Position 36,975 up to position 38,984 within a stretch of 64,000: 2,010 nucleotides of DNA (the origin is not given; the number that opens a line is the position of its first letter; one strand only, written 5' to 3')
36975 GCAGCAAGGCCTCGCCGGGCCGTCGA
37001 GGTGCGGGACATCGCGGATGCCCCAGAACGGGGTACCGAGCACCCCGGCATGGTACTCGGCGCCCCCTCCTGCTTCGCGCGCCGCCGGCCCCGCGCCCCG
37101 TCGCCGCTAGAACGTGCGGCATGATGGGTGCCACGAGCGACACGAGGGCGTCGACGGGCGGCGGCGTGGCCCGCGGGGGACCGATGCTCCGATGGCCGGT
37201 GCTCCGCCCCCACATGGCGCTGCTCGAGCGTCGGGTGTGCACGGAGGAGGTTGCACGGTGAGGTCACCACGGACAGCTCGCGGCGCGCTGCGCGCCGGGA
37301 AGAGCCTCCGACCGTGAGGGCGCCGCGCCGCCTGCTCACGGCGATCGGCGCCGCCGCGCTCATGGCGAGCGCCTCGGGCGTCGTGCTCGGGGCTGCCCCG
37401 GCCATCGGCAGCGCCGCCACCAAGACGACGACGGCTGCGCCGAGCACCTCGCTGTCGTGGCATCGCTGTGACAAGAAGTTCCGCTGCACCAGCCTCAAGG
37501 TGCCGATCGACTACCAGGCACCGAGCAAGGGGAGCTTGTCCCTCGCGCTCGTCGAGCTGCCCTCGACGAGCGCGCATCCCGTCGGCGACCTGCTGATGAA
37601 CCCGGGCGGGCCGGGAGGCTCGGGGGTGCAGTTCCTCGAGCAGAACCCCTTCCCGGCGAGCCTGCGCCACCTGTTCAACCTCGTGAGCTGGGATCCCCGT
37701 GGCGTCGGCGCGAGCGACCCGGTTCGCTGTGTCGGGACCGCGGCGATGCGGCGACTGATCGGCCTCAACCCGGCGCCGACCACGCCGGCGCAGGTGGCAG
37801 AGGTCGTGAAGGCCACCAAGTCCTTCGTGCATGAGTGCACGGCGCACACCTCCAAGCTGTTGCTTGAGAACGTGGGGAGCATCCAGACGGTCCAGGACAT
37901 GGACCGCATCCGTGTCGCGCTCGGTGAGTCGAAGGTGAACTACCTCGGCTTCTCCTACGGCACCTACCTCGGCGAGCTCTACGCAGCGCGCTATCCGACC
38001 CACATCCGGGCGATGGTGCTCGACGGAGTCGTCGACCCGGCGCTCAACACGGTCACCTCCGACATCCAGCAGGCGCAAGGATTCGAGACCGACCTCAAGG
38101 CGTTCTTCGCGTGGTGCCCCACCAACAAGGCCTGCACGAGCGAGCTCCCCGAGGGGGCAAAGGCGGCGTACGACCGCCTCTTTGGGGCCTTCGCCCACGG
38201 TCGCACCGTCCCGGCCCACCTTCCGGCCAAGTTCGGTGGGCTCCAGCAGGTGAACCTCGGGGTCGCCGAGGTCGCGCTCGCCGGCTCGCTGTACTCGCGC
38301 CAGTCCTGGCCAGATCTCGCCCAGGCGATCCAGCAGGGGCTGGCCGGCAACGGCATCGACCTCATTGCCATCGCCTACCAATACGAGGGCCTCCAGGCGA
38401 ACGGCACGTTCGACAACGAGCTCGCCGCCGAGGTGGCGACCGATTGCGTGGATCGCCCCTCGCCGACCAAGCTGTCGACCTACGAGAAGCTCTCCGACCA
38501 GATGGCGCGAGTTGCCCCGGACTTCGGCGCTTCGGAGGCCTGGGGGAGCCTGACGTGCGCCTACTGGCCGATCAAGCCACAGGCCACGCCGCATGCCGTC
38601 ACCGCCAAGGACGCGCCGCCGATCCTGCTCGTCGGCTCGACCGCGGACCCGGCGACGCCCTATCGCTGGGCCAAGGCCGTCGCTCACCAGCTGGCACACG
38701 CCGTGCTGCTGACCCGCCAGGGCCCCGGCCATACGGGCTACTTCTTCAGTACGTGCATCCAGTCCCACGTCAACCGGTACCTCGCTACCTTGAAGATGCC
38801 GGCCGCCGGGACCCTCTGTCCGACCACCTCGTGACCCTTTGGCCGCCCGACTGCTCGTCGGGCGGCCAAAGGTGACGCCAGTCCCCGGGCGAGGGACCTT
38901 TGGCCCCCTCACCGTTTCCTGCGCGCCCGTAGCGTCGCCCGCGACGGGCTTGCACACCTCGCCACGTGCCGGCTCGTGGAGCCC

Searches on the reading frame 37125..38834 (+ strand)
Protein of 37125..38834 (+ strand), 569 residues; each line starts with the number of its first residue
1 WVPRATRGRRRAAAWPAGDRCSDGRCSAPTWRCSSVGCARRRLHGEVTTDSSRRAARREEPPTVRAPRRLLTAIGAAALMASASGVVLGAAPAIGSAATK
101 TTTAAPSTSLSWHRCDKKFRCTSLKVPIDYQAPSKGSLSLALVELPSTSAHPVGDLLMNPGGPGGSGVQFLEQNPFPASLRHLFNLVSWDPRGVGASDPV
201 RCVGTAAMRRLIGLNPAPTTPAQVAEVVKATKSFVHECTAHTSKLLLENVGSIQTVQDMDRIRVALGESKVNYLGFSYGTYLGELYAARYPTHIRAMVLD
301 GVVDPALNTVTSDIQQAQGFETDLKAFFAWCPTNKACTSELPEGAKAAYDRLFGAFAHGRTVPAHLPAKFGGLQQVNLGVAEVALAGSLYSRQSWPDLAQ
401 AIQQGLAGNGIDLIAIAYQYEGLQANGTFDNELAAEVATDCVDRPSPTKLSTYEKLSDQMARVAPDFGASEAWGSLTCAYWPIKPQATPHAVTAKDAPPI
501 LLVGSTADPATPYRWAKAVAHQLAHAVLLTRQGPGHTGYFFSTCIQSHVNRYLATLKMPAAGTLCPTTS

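Call 79: search_protein_families(library=pfam, proteins=[window:37125-38834:+], max_evalue=0.00001)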
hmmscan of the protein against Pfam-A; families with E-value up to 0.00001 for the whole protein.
window:37125-38834:+ (569 aa): 2 families
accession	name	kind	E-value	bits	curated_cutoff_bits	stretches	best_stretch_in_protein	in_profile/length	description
PF08386.16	Abhydrolase_4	-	5.9e-31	107.1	21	1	465-565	2-103/103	TAP-like protein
PF00561.26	Abhydrolase_1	-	6.7e-18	65.7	25.8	1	156-339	3-139/245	alpha/beta hydrolase fold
